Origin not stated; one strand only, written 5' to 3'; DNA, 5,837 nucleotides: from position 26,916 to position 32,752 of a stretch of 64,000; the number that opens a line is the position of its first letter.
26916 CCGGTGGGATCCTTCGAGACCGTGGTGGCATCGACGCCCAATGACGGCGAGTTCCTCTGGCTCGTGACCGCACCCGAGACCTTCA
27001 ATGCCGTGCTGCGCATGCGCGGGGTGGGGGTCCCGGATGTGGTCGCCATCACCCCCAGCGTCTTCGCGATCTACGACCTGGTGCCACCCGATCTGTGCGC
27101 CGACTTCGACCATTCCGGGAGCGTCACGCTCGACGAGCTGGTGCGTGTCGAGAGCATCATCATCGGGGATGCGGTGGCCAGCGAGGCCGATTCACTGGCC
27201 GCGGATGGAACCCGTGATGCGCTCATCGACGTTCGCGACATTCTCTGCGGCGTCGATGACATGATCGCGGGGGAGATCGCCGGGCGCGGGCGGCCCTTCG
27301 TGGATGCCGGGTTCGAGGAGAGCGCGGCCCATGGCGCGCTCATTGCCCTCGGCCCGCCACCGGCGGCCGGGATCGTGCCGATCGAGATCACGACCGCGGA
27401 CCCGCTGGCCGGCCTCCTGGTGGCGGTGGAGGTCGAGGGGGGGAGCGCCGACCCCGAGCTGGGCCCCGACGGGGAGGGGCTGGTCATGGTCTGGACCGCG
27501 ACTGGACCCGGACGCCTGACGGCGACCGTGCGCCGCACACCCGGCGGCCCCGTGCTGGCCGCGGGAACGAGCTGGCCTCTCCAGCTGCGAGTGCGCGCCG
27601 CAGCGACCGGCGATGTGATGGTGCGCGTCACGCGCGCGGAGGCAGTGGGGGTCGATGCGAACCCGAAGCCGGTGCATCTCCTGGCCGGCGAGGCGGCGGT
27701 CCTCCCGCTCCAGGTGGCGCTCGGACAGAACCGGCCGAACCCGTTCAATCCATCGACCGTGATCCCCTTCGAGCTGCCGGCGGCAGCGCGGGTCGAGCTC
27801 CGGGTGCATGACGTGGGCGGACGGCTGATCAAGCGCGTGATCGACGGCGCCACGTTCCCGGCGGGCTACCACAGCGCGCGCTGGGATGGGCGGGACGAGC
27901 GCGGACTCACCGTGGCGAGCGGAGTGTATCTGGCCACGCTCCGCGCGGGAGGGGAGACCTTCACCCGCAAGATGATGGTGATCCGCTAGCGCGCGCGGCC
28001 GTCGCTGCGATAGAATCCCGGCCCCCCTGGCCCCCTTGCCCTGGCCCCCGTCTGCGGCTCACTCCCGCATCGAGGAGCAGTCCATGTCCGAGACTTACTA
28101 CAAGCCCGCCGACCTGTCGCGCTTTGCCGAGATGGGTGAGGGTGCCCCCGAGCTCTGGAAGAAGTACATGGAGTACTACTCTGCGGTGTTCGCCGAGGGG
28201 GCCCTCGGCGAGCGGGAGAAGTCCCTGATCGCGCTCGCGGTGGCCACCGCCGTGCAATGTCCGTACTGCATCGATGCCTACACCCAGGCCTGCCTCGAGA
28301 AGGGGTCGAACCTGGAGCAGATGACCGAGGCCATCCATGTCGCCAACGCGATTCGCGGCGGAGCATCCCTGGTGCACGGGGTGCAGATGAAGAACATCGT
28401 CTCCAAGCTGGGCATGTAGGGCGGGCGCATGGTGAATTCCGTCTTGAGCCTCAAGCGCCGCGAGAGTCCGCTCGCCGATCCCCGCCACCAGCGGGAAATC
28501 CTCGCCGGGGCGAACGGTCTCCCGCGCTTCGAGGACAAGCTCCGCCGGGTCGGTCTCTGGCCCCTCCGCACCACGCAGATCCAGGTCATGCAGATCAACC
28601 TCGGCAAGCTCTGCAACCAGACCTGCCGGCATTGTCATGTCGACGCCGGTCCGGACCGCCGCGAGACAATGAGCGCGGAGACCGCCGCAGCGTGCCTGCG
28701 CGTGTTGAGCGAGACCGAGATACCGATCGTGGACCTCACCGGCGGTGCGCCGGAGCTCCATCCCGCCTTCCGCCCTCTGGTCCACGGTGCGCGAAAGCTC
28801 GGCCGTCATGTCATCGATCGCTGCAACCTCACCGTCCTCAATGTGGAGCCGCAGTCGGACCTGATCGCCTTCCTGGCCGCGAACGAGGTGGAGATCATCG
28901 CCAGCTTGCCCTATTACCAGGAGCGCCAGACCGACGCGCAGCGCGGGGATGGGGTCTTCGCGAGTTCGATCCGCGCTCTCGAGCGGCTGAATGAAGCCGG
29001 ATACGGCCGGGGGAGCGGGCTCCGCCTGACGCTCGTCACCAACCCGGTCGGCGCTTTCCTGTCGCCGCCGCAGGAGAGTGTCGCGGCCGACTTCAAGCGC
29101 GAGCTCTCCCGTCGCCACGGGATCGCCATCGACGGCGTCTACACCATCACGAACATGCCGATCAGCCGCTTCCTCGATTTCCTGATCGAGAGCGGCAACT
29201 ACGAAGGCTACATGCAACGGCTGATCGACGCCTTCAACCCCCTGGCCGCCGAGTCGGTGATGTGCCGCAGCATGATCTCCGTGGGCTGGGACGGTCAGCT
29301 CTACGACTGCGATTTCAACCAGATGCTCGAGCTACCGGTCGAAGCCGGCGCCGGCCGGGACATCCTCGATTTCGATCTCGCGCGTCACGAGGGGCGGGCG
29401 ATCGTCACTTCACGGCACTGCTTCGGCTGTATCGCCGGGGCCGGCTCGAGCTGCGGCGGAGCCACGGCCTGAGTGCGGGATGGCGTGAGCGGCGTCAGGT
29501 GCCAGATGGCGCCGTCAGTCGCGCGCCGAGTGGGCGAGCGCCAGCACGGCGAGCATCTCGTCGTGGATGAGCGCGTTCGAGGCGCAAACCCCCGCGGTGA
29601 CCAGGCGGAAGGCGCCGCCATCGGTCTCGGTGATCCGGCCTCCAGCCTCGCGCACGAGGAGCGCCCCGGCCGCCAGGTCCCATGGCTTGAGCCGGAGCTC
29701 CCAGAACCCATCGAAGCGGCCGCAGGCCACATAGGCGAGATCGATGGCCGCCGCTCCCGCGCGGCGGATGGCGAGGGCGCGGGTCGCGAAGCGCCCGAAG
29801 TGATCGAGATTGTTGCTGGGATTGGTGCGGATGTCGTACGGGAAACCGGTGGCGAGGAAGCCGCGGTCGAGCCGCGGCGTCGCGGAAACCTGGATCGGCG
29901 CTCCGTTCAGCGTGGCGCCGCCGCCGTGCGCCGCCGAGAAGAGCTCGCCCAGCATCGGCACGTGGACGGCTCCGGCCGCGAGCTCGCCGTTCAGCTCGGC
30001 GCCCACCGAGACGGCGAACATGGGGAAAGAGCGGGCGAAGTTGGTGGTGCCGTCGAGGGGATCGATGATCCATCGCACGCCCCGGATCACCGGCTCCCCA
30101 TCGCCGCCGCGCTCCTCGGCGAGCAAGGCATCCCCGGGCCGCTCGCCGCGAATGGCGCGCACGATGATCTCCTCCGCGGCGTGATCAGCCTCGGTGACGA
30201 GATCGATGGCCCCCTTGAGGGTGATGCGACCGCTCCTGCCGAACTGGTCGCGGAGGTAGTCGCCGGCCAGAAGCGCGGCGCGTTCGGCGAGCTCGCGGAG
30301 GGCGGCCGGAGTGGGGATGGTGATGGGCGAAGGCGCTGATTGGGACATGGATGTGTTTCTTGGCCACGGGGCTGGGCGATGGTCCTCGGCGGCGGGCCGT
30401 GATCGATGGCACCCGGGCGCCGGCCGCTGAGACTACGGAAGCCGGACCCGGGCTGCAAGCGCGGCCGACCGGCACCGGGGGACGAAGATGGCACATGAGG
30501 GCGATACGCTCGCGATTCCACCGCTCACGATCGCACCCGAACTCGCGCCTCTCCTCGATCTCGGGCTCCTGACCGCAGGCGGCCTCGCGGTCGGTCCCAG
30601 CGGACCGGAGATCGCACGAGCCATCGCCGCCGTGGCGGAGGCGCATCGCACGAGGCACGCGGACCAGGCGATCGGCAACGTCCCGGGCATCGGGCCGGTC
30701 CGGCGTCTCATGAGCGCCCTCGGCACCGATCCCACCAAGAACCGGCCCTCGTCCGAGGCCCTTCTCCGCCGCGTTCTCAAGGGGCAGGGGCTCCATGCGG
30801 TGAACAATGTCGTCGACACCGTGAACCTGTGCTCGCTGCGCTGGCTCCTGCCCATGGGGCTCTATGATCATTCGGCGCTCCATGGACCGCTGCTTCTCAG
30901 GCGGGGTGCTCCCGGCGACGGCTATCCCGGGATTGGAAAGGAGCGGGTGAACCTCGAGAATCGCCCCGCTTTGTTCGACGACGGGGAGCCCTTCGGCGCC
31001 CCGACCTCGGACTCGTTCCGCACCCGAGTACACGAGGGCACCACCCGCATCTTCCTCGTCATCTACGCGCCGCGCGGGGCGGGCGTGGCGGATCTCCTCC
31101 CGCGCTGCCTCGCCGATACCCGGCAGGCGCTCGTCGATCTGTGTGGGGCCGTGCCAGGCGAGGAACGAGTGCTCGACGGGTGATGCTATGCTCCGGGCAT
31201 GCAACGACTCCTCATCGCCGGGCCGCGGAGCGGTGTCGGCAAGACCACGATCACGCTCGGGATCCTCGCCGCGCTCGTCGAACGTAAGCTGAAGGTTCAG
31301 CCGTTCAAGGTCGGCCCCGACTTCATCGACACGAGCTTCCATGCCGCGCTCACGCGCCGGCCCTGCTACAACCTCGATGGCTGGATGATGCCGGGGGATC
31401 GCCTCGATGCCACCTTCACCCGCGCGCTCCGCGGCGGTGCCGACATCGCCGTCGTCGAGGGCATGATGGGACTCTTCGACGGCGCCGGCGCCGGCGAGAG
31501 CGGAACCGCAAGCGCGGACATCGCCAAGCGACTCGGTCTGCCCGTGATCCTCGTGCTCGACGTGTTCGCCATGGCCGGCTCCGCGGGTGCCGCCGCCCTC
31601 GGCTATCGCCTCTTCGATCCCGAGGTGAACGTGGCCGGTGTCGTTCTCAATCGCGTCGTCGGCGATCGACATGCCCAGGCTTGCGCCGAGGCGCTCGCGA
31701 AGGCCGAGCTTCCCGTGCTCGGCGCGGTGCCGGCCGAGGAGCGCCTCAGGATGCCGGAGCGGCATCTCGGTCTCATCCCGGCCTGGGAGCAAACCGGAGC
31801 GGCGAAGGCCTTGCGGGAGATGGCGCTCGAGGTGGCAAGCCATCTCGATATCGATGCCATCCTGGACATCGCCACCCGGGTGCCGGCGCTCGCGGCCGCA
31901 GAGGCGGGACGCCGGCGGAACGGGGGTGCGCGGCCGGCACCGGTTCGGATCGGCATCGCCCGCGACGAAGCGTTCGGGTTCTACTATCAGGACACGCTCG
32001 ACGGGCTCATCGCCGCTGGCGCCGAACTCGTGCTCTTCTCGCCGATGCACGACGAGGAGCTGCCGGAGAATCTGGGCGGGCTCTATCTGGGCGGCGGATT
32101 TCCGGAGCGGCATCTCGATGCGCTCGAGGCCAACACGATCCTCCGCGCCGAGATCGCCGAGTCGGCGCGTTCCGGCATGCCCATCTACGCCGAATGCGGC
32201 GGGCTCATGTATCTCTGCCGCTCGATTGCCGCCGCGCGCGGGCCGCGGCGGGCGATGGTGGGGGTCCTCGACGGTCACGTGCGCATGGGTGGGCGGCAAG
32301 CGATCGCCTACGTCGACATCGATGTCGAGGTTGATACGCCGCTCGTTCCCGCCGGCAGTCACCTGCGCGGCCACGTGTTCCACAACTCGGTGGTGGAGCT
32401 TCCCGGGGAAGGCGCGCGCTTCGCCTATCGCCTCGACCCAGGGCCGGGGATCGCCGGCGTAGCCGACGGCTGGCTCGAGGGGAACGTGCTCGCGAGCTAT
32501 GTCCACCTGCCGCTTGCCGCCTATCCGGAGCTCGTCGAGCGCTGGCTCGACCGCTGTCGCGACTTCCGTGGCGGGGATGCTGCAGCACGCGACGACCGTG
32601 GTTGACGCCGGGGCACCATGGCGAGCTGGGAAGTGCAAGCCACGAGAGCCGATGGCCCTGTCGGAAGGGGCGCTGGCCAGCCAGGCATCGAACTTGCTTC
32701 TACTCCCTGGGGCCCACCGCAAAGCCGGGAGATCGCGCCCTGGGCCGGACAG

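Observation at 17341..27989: Stop/start-overlapping cassette: TPR/CsgG-like lipoprotein, beta-barrel, cohesin lipoprotein and a giant dockerin-bearing surface protein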

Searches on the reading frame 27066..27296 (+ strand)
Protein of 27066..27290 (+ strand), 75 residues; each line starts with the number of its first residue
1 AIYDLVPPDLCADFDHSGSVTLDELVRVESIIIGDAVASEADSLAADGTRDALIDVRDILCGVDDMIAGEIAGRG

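Call 28: search_protein_families(library=pfam, proteins=[window:27066-27290:+], max_evalue=10)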
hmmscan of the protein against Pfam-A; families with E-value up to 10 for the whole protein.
window:27066-27290:+ (75 aa): 3 families
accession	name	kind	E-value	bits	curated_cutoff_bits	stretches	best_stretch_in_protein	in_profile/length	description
PF00036.39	EF-hand_1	-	0.037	14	25.4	1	12-27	9-24/29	EF hand domain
PF13202.12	EF-hand_5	-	0.068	13.1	25.9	1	11-28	7-24/25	EF hand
PF13405.12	EF-hand_6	-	0.14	12.5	25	1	13-27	10-24/30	EF-hand domain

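Call 44: search_solved_structures(query=A3, max_evalue=10, show_alignments=3)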
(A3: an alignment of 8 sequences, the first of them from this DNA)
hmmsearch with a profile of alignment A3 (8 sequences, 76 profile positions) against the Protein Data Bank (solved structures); distinct sequences matched with E-value up to 10: 11.
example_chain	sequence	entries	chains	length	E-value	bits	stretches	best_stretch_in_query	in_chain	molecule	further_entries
6g6o_A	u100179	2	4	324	0.00044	23.6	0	42-61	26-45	Ika8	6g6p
6g6q_A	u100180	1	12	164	0.093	16.1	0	41-61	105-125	Ika4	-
6mi5_X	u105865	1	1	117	0.4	14.1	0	37-61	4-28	Lanmodulin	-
4u3s_B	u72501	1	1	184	0.44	14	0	15-60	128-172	Cellulosomal scaffoldin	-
6kge_D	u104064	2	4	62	0.59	13.6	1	12-60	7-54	And cellulose-binding endoglucanase family 9 CelL ortholog dockerin domain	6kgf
9ba1_A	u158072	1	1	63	0.79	13.1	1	17-61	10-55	Mitochondrial proton/calcium exchanger protein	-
4wi0_B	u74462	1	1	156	0.9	13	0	42-60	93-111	Cellulosomal scaffoldin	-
2m0a_A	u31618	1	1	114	1.1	12.7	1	2-27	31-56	Non-structural protein 3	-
8fns_A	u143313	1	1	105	1.2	12.6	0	38-67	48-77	EF-hand domain-containing protein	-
1ej3_A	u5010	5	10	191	1.8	12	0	12-37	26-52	AEQUORIN | Aequorin 2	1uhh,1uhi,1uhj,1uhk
5yzv_A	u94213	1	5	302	3.8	11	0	35-63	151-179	Probable serine/threonine-protein kinase PkwA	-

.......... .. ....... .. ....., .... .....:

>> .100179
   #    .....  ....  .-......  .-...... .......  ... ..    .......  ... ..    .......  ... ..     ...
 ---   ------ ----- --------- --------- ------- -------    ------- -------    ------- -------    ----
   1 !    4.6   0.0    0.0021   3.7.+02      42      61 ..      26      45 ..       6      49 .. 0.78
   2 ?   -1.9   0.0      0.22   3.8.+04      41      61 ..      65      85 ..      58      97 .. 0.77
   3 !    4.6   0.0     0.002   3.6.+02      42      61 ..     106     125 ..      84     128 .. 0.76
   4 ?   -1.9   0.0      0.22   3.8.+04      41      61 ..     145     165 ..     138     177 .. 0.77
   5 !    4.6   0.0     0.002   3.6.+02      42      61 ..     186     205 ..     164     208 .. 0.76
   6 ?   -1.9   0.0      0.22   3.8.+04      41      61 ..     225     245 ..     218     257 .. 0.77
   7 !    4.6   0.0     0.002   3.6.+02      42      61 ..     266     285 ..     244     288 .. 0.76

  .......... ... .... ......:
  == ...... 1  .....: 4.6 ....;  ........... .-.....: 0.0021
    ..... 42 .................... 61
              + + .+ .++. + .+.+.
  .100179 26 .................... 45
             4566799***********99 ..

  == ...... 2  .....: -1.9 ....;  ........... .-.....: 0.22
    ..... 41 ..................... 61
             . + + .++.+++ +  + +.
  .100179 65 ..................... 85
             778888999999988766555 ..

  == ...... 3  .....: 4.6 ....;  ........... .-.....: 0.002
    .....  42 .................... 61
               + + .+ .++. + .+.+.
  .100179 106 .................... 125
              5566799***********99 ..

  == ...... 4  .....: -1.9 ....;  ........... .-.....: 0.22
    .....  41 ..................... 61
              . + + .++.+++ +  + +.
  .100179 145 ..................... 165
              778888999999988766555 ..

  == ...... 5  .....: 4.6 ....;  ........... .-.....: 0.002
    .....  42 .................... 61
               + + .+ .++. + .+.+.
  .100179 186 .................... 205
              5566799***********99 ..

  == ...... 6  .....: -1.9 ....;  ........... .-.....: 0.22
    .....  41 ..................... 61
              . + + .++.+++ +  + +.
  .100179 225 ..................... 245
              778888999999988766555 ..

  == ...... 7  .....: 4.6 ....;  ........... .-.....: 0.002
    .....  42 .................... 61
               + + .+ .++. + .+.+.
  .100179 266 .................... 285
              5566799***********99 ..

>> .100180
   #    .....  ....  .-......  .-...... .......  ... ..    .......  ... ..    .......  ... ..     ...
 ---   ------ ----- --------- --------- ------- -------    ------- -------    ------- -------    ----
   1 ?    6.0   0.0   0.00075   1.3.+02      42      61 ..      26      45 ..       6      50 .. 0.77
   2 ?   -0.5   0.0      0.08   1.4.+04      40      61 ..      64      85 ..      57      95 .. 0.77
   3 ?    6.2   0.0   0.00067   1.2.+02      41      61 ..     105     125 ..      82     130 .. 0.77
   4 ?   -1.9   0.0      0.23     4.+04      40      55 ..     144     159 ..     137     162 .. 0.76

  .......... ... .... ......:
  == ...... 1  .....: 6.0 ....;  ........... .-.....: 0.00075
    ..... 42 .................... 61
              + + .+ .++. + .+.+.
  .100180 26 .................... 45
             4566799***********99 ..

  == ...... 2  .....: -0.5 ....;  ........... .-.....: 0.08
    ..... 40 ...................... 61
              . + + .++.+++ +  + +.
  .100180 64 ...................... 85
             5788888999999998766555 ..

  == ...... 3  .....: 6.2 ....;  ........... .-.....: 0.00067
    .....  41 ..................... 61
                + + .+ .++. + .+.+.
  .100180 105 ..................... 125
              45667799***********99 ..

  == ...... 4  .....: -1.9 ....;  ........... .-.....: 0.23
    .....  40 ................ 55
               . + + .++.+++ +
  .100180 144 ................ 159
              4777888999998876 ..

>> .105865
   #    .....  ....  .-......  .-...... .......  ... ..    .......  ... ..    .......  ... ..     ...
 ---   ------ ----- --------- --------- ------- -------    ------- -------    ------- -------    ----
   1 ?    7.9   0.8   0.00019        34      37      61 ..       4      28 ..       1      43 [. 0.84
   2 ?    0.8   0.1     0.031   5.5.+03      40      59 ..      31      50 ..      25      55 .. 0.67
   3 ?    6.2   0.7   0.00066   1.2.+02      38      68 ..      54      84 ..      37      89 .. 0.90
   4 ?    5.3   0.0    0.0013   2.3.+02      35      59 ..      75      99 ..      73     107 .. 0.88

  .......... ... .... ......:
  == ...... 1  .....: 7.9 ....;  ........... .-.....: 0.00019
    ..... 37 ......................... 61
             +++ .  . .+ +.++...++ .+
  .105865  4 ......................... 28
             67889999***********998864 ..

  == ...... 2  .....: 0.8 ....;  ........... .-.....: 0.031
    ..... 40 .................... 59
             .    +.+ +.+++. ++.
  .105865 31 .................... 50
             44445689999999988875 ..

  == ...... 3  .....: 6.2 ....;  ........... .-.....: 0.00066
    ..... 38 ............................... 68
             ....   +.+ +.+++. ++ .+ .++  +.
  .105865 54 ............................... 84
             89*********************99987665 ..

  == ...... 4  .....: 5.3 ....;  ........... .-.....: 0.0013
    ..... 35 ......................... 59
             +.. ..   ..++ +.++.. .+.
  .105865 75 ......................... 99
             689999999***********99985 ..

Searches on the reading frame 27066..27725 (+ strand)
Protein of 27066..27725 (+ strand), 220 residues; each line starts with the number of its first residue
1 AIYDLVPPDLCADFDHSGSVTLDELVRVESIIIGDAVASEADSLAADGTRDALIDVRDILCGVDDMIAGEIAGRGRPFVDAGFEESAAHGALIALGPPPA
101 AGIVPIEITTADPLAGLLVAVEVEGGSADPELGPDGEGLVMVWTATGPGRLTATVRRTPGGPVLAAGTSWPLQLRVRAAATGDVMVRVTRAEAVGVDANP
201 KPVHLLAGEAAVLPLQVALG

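Call 26: find_homologous_proteins(query=window:27066-27725:+, max_evalue=0.001)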
Query window:27066-27725:+ (220 aa): 1 proteins with E <= 0.001 among 7670 candidates.
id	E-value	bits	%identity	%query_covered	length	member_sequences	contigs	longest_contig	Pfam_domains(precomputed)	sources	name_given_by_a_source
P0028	1.8e-125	435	95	100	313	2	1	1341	PF13860.13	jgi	jgi:hypothetical protein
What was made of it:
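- Tried and rejected: The word-based homologue search with the g4 tail found one 95%-identical fragment (call 26).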

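Call 28: search_protein_families(library=pfam, proteins=[P0028], max_evalue=10)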
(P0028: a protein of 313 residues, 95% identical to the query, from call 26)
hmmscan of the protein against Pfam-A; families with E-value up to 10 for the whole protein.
P0028 (313 aa): 2 families
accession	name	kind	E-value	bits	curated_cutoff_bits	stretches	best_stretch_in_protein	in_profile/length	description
PF13860.13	FlgD_ig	-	2e-08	34.5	27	1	245-299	21-74/79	FlgD Ig-like domain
PF18962.6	Por_Secre_tail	-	0.038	14.7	27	1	230-311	3-75/75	Secretion system C-terminal sorting domain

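Call 34: search_protein_representatives(protein=window:27066-27725:+)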
Query: 220 residues. Proteins with E-value up to 0.001 (for the whole library): 9; up to 1e-10: 7; up to 1e-30: 5. The best 9 are listed.
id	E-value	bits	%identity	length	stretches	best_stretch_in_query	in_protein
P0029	2.4e-59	217.2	57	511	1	1-220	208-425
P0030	1.6e-50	188.3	52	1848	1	2-220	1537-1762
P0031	5.1e-46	173.6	54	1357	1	2-219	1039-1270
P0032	3.7e-45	170.8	49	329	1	2-219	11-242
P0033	3.5e-44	167.6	54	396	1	1-219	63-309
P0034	5.9e-23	98.2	45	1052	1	1-220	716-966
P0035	1.4e-19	87.2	47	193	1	104-218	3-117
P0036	4.4e-10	56.1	23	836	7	3-61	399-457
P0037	6.9e-06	42.4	32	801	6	124-158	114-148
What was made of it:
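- Tried and rejected: The exhaustive representative search found only 9 proteins, so the tail family is small (call 34).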

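Call 51: search_protein_families(library=pfam, proteins=[P0036, P0037, P0034, P0029], max_evalue=0.01)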
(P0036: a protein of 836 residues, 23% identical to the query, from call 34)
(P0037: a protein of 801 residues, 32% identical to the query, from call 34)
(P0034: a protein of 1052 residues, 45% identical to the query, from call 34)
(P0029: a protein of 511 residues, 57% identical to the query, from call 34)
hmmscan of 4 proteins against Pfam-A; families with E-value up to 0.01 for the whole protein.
P0036 (836 aa): 3 families
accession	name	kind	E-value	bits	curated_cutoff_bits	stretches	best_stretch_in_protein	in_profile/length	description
PF00404.24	Dockerin_1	-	1.8e-80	265.5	22.9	8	62-117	1-56/57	Dockerin type I domain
PF13499.12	EF-hand_7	-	4.6e-09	36.9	30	0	340-386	12-62/67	EF-hand domain pair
PF03174.19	CHB_HEX_C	-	2.3e-05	24.7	23.6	1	631-673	30-72/76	Chitobiase/beta-hexosaminidase C-terminal domain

P0037 (801 aa): 5 families
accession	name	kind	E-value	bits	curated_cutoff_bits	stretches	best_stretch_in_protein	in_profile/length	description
PF02012.26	BNR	-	2.1e-09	36.4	27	0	595-604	2-11/12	BNR/Asp-box repeat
PF19791.4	DUF6275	-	2.6e-09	37.2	22.6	0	417-442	22-47/81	Family of unknown function (DUF6275)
PF13088.12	BNR_2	-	6.6e-09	36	31.4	0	441-612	85-257/277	BNR repeat-like domain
PF23623.1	GBD_IRG7_N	-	3.6e-05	24.3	27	0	701-756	32-88/95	IRG7 N-terminal galactose binding domain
PF15902.12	Sortilin-Vps10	-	0.0041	16.4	33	0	197-300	4-109/446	Sortilin, neurotensin receptor 3,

P0034 (1052 aa): 2 families
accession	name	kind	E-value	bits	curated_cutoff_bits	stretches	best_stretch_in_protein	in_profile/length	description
PF10342.15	Kre9_KNH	-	1.4e-09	39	24.6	0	631-687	1-61/94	Kre9/KNH-like N-terminal Ig-like domain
PF13860.13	FlgD_ig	-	8.4e-09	35.7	27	1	988-1040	23-76/79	FlgD Ig-like domain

P0029 (511 aa): 3 families
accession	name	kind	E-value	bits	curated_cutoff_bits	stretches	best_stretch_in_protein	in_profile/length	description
PF13860.13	FlgD_ig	-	3.7e-08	33.7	27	1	445-498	22-75/79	FlgD Ig-like domain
PF18962.6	Por_Secre_tail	-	0.0052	17.5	27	0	429-509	3-75/75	Secretion system C-terminal sorting domain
PF13202.12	EF-hand_5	-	0.0069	16.3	25.9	0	217-234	6-23/25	EF hand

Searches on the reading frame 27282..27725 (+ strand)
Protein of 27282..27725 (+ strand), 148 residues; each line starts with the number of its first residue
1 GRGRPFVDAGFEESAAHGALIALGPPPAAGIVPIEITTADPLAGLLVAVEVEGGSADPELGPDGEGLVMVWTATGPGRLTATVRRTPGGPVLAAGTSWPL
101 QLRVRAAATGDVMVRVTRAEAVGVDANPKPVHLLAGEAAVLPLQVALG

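Call 28: search_protein_families(library=pfam, proteins=[window:27282-27725:+], max_evalue=10)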
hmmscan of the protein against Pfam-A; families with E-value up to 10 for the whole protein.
window:27282-27725:+ (148 aa): 0 families

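Call 45: search_solved_structures(query=A4, max_evalue=10, show_alignments=2)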
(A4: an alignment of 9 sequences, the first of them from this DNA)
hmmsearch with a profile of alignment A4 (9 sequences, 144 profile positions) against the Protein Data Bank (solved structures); distinct sequences matched with E-value up to 10: 0.
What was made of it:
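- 27282..27719 (+): Cohesin-fold beta-sandwich inside g4. No sequence hit to Pfam or PDB (calls 28, 45).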

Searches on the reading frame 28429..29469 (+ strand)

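Call 33: search_protein_families(library=pfam, proteins=[window:28429-29469:+], max_evalue=0.001)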
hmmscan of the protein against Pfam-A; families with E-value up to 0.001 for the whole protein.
window:28429-29469:+ (347 aa): 2 families
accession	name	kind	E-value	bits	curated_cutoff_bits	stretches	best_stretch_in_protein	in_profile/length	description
PF12345.13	DUF3641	-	1.1e-48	165.1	24.9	1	211-345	1-134/134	Protein of unknown function (DUF3641)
PF04055.27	Radical_SAM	-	5e-09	37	29.5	1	56-198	1-146/166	Radical SAM superfamily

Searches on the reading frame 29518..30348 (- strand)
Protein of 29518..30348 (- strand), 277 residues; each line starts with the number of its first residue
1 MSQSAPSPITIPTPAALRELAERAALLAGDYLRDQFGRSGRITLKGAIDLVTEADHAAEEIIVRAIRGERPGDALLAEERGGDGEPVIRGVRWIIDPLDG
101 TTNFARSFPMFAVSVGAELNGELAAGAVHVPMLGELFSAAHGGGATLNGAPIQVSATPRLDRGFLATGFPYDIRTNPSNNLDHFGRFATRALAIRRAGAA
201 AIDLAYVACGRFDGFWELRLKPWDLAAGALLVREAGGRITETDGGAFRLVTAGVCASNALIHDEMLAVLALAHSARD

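Call 33: search_protein_families(library=pfam, proteins=[window:29518-30348:-], max_evalue=0.001)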
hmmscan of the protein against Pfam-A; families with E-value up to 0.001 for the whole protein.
window:29518-30348:- (277 aa): 1 family
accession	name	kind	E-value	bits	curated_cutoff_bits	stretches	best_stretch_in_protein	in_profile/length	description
PF00459.30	Inositol_P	-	2.4e-64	217.9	27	1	18-267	6-263/271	Inositol monophosphatase family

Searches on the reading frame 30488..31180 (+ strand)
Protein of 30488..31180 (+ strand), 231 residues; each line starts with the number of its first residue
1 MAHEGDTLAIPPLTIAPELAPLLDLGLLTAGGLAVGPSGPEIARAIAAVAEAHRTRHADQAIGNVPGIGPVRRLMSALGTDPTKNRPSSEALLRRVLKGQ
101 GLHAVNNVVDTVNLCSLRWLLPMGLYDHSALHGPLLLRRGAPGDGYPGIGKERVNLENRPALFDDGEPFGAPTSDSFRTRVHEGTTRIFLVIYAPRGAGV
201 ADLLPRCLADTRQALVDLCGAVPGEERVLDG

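Call 33: search_protein_families(library=pfam, proteins=[window:30488-31180:+], max_evalue=0.001)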
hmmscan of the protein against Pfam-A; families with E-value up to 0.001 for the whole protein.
window:30488-31180:+ (231 aa): 1 family
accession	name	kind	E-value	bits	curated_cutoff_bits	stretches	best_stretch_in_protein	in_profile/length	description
PF03483.22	B3_4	-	1.6e-18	67.4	29.3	1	72-194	3-126/174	B3/4 domain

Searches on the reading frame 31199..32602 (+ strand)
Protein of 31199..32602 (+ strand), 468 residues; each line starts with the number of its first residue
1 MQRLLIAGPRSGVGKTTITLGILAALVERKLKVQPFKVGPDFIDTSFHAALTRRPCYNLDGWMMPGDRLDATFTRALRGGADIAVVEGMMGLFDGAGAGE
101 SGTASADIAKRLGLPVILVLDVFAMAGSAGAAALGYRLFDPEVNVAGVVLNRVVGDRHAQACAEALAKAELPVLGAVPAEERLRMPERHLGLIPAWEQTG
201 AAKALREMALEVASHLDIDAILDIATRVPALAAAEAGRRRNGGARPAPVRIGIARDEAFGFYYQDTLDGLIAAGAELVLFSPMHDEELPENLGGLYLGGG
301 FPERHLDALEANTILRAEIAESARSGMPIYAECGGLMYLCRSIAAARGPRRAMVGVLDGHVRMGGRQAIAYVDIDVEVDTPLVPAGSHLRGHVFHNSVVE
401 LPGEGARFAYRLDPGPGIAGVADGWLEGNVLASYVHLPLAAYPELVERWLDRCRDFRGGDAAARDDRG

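Call 33: search_protein_families(library=pfam, proteins=[window:31199-32602:+], max_evalue=0.001)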
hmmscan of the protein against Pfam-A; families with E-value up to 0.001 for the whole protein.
window:31199-32602:+ (468 aa): 3 families
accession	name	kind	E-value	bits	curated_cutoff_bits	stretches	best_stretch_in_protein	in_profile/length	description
PF07685.20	GATase_3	-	1.6e-34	119.7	27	1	250-440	1-192/196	CobB/CobQ-like glutamine amidotransferase domain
PF01656.29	CbiA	-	1.7e-19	70.5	25.4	1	5-190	2-123/125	CobQ/CobB/MinD/ParA nucleotide binding domain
PF13500.12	AAA_26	-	5.4e-16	59.5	27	1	77-184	95-195/198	AAA domain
